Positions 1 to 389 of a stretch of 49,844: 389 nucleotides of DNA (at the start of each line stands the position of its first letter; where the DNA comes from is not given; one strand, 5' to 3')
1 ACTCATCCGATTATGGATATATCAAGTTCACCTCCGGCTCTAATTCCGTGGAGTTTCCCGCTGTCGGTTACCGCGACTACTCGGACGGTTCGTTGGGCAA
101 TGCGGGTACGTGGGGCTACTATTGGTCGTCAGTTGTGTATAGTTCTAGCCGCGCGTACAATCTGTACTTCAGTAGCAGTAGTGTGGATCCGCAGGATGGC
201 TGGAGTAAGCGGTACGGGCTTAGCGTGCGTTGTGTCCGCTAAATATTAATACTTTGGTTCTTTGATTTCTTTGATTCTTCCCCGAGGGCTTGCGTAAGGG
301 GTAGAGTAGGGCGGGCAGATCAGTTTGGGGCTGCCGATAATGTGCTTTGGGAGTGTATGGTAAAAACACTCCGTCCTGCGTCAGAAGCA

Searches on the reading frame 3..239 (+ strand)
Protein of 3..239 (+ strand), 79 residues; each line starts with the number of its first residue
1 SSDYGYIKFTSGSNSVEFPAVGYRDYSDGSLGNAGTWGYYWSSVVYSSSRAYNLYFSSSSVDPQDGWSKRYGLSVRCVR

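Call 36: search_protein_families(library=pfam, proteins=[window:3-239:+], max_evalue=0.01)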
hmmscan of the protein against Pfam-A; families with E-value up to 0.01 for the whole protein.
window:3-239:+ (79 aa): 1 family
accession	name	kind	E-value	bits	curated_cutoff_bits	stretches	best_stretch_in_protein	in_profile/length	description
PF09603.15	Fib_succ_major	-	1.5e-06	29.1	33.9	1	9-79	116-187/187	Fibrobacter succinogenes major domain (Fib_succ_major)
